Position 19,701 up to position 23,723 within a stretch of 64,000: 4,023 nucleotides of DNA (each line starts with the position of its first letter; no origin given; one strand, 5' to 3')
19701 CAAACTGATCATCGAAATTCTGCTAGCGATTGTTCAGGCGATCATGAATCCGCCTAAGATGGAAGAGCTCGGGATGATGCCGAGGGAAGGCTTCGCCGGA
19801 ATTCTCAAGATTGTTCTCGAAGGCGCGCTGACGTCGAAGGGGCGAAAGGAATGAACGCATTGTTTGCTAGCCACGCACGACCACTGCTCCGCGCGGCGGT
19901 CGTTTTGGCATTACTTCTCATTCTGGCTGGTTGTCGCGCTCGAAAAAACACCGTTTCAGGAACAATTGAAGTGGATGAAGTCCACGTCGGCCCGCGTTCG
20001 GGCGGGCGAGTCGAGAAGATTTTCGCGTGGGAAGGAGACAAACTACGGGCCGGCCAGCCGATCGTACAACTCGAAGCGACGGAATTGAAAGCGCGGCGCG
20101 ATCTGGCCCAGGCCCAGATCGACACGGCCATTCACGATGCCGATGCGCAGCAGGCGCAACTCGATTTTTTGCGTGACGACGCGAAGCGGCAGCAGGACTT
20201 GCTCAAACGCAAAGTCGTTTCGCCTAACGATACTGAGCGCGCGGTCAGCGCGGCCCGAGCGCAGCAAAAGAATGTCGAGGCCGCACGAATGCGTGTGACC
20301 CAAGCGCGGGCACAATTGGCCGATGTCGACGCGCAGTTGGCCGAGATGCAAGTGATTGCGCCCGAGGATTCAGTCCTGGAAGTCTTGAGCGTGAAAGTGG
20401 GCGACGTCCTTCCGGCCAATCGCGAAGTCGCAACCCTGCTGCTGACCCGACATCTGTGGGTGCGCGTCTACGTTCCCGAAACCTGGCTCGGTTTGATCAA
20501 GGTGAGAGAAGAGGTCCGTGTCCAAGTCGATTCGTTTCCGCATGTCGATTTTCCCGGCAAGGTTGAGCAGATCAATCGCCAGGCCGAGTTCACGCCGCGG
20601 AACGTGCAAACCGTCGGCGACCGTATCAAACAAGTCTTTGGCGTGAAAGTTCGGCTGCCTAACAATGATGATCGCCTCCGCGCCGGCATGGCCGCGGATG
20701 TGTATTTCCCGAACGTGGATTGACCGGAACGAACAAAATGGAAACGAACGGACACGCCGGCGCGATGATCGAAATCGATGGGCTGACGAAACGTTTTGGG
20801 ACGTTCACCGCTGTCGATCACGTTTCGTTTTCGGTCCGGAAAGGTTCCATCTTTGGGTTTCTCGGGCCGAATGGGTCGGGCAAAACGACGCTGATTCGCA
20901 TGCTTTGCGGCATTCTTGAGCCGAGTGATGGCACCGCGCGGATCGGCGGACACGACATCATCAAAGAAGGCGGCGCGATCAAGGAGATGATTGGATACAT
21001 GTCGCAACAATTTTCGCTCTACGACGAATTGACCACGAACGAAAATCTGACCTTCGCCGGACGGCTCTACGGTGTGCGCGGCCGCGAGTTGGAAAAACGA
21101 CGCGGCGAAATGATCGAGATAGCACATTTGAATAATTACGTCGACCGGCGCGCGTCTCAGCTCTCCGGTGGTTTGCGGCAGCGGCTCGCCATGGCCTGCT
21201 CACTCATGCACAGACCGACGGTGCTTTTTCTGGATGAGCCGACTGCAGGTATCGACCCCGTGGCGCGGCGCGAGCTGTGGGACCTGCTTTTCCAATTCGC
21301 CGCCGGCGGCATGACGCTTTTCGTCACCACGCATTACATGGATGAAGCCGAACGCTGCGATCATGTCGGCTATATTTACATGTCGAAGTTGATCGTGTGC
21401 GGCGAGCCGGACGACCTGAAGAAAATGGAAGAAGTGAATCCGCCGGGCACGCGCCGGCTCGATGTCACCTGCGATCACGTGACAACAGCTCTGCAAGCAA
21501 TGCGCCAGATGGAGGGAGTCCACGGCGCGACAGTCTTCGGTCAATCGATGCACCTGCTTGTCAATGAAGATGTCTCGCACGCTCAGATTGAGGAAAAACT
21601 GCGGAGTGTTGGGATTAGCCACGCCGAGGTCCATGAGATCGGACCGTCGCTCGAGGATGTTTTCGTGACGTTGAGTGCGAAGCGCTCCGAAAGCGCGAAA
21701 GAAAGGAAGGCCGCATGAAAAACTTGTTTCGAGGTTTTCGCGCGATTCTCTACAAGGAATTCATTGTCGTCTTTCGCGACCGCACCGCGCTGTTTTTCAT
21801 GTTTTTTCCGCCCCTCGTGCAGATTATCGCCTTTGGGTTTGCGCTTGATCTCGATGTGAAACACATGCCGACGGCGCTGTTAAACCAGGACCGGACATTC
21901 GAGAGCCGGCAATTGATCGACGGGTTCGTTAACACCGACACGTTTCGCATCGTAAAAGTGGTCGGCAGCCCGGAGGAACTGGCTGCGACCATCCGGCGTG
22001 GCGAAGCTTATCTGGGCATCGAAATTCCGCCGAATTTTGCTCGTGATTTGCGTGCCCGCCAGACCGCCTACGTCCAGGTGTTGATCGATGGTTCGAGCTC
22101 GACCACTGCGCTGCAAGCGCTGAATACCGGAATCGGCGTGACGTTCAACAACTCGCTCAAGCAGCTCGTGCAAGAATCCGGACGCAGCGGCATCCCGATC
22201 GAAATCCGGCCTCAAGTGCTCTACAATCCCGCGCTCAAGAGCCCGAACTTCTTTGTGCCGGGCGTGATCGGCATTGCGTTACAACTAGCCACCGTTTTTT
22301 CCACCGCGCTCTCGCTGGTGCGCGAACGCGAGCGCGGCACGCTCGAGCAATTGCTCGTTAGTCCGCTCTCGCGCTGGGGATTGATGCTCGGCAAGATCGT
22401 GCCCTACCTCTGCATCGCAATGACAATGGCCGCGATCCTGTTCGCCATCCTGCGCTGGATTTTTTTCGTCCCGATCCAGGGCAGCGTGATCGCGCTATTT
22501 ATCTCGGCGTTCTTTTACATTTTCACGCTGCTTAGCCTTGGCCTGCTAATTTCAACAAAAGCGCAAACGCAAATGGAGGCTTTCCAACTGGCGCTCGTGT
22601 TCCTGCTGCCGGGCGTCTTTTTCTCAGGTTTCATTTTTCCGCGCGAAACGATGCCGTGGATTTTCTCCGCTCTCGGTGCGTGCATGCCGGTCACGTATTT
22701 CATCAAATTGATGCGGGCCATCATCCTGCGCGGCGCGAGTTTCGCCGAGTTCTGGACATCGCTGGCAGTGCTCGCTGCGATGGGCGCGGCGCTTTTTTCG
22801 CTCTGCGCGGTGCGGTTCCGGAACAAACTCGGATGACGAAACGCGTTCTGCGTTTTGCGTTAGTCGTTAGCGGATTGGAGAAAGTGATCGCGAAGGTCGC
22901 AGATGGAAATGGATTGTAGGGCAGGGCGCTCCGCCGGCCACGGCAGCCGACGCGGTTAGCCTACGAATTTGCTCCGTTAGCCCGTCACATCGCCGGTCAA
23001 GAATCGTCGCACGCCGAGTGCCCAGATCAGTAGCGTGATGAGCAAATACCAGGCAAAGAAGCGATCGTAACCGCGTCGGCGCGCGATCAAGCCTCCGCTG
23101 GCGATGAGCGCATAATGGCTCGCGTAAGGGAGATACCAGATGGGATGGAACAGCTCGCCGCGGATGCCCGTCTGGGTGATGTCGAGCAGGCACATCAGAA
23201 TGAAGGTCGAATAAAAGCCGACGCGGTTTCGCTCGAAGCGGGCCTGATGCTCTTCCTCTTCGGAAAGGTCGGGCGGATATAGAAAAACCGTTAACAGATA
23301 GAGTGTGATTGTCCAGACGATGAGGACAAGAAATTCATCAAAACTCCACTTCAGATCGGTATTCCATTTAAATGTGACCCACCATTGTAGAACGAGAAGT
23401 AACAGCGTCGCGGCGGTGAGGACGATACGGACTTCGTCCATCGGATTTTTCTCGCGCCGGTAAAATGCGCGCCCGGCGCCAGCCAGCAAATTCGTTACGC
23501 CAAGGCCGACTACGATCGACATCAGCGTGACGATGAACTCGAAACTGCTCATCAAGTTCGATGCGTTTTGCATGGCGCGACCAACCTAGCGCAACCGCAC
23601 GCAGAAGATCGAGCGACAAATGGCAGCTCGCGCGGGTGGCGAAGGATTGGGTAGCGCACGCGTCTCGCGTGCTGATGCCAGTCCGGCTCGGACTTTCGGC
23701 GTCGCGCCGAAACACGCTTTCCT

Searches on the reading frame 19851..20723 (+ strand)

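Call 70: search_protein_families(library=pfam, proteins=[window:19851-20723:+], max_evalue=0.001)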
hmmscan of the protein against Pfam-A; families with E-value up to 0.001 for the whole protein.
window:19851-20723:+ (290 aa): 3 families
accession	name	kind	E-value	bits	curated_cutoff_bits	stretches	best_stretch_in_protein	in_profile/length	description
PF16576.10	HlyD_D23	-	6.5e-19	68.5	30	1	34-282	7-214/214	Barrel-sandwich domain of CusB or HlyD membrane-fusion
PF13437.12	HlyD_3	-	1.4e-15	58.3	22.2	1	168-279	2-106/106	HlyD family secretion protein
PF00364.28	Biotin_lipoyl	-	0.00012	22.3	22.1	0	49-74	48-73/73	Biotin-requiring enzyme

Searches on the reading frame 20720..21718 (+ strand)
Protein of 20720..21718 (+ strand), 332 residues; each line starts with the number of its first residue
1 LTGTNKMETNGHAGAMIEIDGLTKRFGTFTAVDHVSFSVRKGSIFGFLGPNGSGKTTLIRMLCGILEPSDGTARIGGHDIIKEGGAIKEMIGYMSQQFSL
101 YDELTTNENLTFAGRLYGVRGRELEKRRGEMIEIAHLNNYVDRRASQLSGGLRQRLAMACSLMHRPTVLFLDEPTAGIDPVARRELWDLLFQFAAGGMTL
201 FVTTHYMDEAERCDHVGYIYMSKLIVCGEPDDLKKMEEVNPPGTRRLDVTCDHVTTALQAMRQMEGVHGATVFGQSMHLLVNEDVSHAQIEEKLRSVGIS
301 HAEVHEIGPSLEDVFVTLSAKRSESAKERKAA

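Call 70: search_protein_families(library=pfam, proteins=[window:20720-21718:+], max_evalue=0.001)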
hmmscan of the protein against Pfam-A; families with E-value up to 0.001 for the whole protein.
window:20720-21718:+ (332 aa): 5 families
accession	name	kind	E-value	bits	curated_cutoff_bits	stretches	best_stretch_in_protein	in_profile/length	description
PF00005.33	ABC_tran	-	6.5e-31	108.2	25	1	33-176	2-137/137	ABC transporter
PF13304.12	AAA_21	-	1.1e-12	49.1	27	1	136-205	226-298/304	AAA domain, putative AbiEii toxin, Type IV TA system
PF02463.25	SMC_N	-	1.2e-05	25.3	40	1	46-221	28-213/220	RecF/RecN/SMC N terminal domain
PF13476.12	AAA_23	-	4.4e-05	24.7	27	1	26-67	7-44/201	AAA domain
PF00004.35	AAA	-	0.00088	20.2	21.2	0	47-173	3-65/131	ATPase family associated with various cellular activities (AAA)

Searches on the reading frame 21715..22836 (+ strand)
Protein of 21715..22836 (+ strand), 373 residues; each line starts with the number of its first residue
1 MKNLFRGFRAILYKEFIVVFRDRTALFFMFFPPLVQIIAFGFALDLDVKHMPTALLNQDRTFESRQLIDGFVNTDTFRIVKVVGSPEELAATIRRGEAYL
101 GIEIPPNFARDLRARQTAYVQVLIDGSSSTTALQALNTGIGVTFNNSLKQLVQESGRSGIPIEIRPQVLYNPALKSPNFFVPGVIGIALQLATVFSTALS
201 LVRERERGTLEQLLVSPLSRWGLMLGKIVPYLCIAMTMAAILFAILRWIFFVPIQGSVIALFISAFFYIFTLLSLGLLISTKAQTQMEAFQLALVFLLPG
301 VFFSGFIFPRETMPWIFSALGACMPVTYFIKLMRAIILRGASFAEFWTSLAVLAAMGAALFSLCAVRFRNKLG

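Call 70: search_protein_families(library=pfam, proteins=[window:21715-22836:+], max_evalue=0.001)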
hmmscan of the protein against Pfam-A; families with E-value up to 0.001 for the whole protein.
window:21715-22836:+ (373 aa): 4 families
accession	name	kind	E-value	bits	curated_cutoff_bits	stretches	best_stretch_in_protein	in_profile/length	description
PF12698.13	ABC2_membrane_3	-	1.2e-51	176.4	31.6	1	26-363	4-344/347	ABC-2 family transporter protein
PF01061.29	ABC2_membrane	-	2.3e-29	102.9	26.9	1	182-337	52-210/211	ABC-2 type transporter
PF12679.13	ABC2_membrane_2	-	4.3e-19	69.3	27.2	1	10-371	2-281/283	ABC-2 family transporter protein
PF12730.13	ABC2_membrane_4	-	0.00029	21.3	27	1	193-299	64-178/179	ABC-2 family transporter protein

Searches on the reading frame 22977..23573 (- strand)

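Call 70: search_protein_families(library=pfam, proteins=[window:22977-23573:-], max_evalue=0.001)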
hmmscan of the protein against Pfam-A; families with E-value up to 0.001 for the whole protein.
window:22977-23573:- (198 aa): 1 family
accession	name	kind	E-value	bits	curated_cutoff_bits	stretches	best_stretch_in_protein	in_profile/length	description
PF01757.29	Acyl_transf_3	-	0.00069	19.2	31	0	29-102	191-266/326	Acyltransferase domain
